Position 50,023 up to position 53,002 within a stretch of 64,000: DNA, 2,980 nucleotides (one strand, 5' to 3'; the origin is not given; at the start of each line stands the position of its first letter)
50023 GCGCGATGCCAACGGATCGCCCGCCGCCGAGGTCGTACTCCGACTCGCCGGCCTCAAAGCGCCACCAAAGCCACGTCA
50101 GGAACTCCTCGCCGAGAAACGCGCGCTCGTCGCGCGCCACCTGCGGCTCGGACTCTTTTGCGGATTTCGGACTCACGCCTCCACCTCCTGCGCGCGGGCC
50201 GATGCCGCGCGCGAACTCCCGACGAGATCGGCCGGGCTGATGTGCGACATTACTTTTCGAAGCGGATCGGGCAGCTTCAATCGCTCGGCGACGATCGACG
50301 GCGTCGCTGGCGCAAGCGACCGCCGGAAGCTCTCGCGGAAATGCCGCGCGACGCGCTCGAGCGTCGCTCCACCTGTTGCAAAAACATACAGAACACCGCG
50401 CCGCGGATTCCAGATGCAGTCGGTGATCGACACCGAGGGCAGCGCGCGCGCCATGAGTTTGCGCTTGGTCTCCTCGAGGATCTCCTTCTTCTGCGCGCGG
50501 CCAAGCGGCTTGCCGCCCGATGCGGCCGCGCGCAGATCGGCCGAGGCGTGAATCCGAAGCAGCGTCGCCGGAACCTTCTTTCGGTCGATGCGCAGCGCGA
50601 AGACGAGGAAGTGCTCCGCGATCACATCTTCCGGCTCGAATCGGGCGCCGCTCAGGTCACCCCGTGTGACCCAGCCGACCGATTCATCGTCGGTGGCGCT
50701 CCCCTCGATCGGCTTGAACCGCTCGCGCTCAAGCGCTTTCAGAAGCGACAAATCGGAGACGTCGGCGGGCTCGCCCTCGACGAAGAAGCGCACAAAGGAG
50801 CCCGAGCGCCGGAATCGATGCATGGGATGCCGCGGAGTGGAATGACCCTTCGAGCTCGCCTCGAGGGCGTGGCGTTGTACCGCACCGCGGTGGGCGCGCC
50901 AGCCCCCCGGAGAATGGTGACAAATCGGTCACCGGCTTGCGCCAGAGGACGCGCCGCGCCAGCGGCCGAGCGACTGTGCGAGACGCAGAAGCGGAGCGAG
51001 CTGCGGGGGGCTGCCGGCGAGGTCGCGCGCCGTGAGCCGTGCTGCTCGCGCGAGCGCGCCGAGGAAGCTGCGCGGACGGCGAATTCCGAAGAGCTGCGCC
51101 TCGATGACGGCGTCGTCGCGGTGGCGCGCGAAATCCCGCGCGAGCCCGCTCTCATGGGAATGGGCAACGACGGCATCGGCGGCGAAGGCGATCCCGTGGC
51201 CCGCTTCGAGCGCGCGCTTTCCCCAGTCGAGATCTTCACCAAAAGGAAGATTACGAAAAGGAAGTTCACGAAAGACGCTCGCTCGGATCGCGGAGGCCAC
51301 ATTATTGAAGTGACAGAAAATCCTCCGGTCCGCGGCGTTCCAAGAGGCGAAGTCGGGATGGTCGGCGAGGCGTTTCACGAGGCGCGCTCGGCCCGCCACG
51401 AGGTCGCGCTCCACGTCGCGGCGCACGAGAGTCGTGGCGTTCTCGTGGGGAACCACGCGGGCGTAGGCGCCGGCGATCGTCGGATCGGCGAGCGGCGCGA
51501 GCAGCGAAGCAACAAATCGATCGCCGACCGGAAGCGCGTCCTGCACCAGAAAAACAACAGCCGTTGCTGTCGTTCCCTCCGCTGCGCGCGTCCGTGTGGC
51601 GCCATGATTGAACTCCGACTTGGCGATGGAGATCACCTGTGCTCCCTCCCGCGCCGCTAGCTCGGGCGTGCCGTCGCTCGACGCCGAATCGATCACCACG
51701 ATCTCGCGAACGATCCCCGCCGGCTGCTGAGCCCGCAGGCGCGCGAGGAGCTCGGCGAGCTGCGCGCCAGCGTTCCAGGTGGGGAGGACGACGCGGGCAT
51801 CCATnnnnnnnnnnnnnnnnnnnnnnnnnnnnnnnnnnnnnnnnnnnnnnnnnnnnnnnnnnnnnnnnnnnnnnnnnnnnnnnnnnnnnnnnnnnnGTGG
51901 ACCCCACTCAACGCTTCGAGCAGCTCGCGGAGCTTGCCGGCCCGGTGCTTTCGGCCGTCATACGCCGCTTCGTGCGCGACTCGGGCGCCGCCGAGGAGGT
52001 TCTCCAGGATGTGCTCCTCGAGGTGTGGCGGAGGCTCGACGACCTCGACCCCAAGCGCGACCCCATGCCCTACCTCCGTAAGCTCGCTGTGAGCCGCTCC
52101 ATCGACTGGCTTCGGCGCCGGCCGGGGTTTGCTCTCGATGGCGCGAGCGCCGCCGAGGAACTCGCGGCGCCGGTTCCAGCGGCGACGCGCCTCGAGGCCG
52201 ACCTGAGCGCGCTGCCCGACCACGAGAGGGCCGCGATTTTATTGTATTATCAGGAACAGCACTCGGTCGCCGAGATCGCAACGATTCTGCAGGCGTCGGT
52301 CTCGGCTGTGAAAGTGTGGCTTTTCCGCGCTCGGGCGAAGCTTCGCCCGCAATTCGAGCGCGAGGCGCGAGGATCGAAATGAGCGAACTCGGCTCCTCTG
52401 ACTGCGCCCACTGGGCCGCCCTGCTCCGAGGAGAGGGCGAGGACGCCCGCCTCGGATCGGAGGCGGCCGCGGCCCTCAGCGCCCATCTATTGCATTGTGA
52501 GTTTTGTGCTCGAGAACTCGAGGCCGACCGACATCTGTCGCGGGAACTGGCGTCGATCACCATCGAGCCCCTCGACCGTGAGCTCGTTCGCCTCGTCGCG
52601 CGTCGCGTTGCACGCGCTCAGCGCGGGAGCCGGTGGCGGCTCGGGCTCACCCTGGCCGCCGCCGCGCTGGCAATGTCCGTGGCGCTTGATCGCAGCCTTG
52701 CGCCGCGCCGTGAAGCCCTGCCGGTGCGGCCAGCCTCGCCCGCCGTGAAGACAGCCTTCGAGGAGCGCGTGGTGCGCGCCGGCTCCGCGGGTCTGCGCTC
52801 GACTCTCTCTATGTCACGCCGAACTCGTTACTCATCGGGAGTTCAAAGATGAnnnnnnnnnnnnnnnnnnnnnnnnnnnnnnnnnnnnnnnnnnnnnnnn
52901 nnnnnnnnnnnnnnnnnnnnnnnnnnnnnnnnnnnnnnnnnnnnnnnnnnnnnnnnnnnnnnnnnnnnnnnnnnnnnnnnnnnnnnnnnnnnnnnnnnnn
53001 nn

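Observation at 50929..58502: ECF sigma/anti-sigma pair coupled to a secretin-like protein, glycosyltransferases and giant coiled-coil proteins: a candidate regulated envelope-glycan export module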

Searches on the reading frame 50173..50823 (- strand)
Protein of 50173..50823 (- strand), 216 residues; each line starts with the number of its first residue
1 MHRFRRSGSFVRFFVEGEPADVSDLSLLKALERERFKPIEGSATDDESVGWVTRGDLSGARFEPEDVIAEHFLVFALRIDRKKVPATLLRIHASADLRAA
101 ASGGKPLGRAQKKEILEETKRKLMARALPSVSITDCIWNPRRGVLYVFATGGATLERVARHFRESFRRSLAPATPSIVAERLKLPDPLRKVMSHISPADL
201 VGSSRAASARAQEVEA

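Call 7: search_protein_families(library=pfam, proteins=[window:50173-50823:-], max_evalue=0.01)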
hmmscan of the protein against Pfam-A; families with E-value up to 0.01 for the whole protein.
window:50173-50823:- (216 aa): 1 family
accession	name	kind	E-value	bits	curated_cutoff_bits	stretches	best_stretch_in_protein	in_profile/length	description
PF04381.17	RdgC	-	7.2e-11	42.4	25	1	19-168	14-158/298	Putative exonuclease, RdgC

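Call 8: search_protein_families(library=ncbifam, proteins=[window:50173-50823:-], max_evalue=0.01)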
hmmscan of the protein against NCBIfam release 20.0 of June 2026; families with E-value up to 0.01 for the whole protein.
window:50173-50823:- (216 aa): 3 families
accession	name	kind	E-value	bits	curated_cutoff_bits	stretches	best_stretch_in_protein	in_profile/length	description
NF001463.0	PRK00321.1-4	subfamily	3.6e-10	39.6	324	1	26-166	21-156/311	recombination-associated protein RdgC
NF001464.0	PRK00321.1-5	subfamily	4.5e-10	39.3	227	1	17-168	12-159/307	recombination-associated protein RdgC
NF001462.0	PRK00321.1-3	equivalog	0.003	16.8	330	1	20-165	16-157/304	recombination-associated protein RdgC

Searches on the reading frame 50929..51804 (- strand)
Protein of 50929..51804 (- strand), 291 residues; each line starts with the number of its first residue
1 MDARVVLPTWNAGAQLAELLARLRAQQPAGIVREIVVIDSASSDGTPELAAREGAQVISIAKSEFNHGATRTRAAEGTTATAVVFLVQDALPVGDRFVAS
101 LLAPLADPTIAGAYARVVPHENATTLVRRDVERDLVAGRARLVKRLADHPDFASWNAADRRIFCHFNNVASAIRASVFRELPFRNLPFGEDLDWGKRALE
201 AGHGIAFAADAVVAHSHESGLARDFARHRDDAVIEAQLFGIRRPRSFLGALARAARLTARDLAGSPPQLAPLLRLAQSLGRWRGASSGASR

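Call 7: search_protein_families(library=pfam, proteins=[window:50929-51804:-], max_evalue=0.01)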
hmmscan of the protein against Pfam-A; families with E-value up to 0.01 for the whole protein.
window:50929-51804:- (291 aa): 2 families
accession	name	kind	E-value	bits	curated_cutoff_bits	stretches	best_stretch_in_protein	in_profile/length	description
PF00535.33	Glycos_transf_2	-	2e-10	41.3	23.3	1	5-146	2-146/168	Glycosyl transferase family 2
PF13641.12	Glyco_tranf_2_3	-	3.6e-07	30.9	27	1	5-222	5-218/230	Glycosyltransferase like family 2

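Call 8: search_protein_families(library=ncbifam, proteins=[window:50929-51804:-], max_evalue=0.01)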
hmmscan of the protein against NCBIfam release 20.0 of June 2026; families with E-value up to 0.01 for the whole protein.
window:50929-51804:- (291 aa): 10 families
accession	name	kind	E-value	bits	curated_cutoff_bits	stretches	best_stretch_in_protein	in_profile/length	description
TIGR03965.1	mycofact_glyco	equivalog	1.5e-14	53.7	280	1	2-239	75-304/467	mycofactocin biosynthesis glycosyltransferase MftF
NF010496.0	PRK13915.1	equivalog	7.3e-12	45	262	1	5-116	35-157/307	glucosyl-3-phosphoglycerate synthase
TIGR04283.1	glyco_like_mftF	equivalog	6.1e-10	39.1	182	1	5-117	3-110/221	TIGR04283 family arsenosugar biosynthesis glycosyltransferase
NF041875.1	EPS_EpsD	equivalog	6.7e-09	35.6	370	1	5-223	3-214/325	exopolysaccharide biosynthesis glycosyltransferase EpsD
NF038302.1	EPS_HpsE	equivalog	6.4e-08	31.9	300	1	2-116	2-122/307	hormogonium polysaccharide biosynthesis glycosyltransferase HpsE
TIGR04182.1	glyco_TIGR04182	equivalog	3.9e-07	29.8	325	1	4-107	3-99/293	S-layer glycoprotein N-glycosyltransferase AglJ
NF045692.1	OglycostaseCruG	equivalog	4.3e-05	22.6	600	1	4-51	44-89/386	2'-O-glycosyltransferase CruG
NF041391.1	DPhHxTase_Halo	equivalog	0.0049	15.9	375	1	33-65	25-56/213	dolichyl-phosphate hexose transferase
NF058614.1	PPMAGASynPpgS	equivalog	0.0081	15.6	370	0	2-59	1-53/226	polyprenyl-phospho-N-acetylgalactosaminyl synthase PpgS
NF041865.1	EpsU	equivalog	0.0089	15.1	700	0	5-64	43-102/394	exopolysaccharide biosynthesis GT2 family glycosyltransferase EpsU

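Call 89: search_protein_families(library=padloc, proteins=[window:50929-51804:-], max_evalue=0.001)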
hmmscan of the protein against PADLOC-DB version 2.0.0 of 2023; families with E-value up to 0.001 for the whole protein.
window:50929-51804:- (291 aa): 0 families

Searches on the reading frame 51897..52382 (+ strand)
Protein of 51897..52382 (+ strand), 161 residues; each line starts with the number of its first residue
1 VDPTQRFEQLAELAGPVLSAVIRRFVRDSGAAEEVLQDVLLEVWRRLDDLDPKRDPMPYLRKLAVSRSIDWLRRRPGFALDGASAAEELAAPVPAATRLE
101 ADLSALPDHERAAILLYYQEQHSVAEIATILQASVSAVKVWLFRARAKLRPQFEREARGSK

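Call 7: search_protein_families(library=pfam, proteins=[window:51897-52382:+], max_evalue=0.01)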
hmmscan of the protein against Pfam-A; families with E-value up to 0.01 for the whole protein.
window:51897-52382:+ (161 aa): 9 families
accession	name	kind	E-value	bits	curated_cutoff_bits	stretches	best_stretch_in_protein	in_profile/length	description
PF08281.18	Sigma70_r4_2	-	1.1e-14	54.2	25.7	1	103-149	8-54/54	Sigma-70, region 4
PF04542.20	Sigma70_r2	-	4.2e-11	42.9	24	1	15-75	6-68/71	Sigma-70 region 2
PF04545.22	Sigma70_r4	-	6.8e-09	35.5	24.1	1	103-150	2-49/50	Sigma-70, region 4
PF13518.12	HTH_28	-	1.1e-05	25.8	25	1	110-142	1-33/52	Helix-turn-helix domain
PF13384.12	HTH_23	-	2.7e-05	24.3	24.6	1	110-142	6-38/50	Homeodomain-like domain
PF06056.18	Terminase_5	-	0.0014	18.9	20.3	1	110-146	3-38/58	Putative ATPase subunit of terminase (gpP-like)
PF22233.2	PhyR_sigma-like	-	0.0016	18.6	27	1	103-148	1-46/50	Response regulator PhyR, sigma-like domain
PF13936.12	HTH_38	-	0.002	18.2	27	1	106-136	5-35/44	Helix-turn-helix domain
PF05331.17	DUF742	-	0.0041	17.4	27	1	89-142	25-76/114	Protein of unknown function (DUF742)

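Call 8: search_protein_families(library=ncbifam, proteins=[window:51897-52382:+], max_evalue=0.01)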
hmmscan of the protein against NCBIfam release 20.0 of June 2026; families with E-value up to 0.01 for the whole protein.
window:51897-52382:+ (161 aa): 86 families (the best 25 are shown)
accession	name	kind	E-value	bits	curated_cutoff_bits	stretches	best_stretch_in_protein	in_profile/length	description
TIGR02983.1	SigE-fam_strep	subfamily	6e-25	88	141.55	1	4-155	5-160/162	SigE family RNA polymerase sigma factor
TIGR02937.1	sigma70-ECF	superfamily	2.7e-22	79.2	42.9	1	7-150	3-162/165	sigma-70 family RNA polymerase sigma factor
NF004113.0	PRK05602.1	equivalog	2.2e-19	69.9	208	1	7-158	47-206/211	RNA polymerase sigma factor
TIGR02985.1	Sig70_bacteroi1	subfamily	4.5e-19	69.2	126.4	1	6-152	2-161/162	RNA polymerase sigma-70 factor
TIGR02989.1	Sig-70_gvs1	subfamily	4.6e-18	65.7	124.55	1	6-150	2-155/158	RNA polymerase sigma-70 factor, Rhodopirellula/Verrucomicrobium family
NF058625.1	sigma_PG0214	equivalog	2e-17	63.4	130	1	5-157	4-165/170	GFO_1088 family ECF-type sigma factor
NF007228.0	PRK09646.1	subfamily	1.7e-14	53.9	226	1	6-150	31-187/194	ECF RNA polymerase sigma factor SigK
NF007223.0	PRK09641.1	equivalog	2.5e-14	53.5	209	2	97-154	128-185/187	RNA polymerase sigma factor SigW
NF008888.0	PRK11922.1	equivalog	1.8e-13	50.7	204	2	85-156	128-199/231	RNA polymerase sigma factor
TIGR02948.1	SigW_bacill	equivalog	3.4e-13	50.1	243.1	2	98-153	129-184/187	RNA polymerase sigma factor SigW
NF009190.0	PRK12538.1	equivalog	5.2e-13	49.2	303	1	21-157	79-223/233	RNA polymerase sigma factor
NF009189.0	PRK12537.1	equivalog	8.2e-13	48.3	261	2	10-54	28-72/182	RNA polymerase sigma factor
NF009168.0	PRK12515.1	subfamily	1.4e-12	47.5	236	1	22-150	39-176/189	RNA polymerase sigma factor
NF009167.0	PRK12514.1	equivalog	1.7e-12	47.6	265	1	5-155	20-180/180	RNA polymerase sigma factor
NF006930.0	PRK09415.1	subfamily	2.5e-12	47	198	1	97-155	119-177/179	RNA polymerase factor sigma C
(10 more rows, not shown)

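Call 89: search_protein_families(library=padloc, proteins=[window:51897-52382:+], max_evalue=0.001)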
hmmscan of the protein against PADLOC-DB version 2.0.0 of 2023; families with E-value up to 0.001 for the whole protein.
window:51897-52382:+ (161 aa): 0 families

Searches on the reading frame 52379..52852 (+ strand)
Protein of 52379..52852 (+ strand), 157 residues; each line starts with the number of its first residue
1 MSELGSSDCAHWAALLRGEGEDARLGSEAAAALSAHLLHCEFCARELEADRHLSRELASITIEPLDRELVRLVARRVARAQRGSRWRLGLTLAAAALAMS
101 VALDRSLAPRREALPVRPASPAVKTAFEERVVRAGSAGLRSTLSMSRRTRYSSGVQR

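Call 7: search_protein_families(library=pfam, proteins=[window:52379-52852:+], max_evalue=0.01)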
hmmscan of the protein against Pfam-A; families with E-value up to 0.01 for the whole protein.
window:52379-52852:+ (157 aa): 0 families

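Call 8: search_protein_families(library=ncbifam, proteins=[window:52379-52852:+], max_evalue=0.01)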
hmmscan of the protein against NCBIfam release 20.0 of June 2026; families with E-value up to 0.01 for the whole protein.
window:52379-52852:+ (157 aa): 2 families
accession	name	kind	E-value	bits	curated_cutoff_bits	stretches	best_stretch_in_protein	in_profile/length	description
NF052375.1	antisigma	equivalog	0.0021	18.1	100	1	25-108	10-104/217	anti-sigma factor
TIGR03988.1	antisig_RsrA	equivalog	0.0044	17.1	62.5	1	22-55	14-47/77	mycothiol system anti-sigma-R factor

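Call 11: search_protein_families(library=pfam, proteins=[window:52379-52852:+], max_evalue=10)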
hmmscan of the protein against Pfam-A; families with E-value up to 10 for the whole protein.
window:52379-52852:+ (157 aa): 1 family
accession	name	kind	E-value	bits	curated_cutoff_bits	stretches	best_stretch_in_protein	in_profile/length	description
PF22289.1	DmmA-like_C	-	0.038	14.4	27.4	1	33-58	14-39/44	Dimethylamine monooxygenase subunit DmmA-like, C-terminal domain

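Call 89: search_protein_families(library=padloc, proteins=[window:52379-52852:+], max_evalue=0.001)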
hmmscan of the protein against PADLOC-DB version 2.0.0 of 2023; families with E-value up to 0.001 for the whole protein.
window:52379-52852:+ (157 aa): 0 families
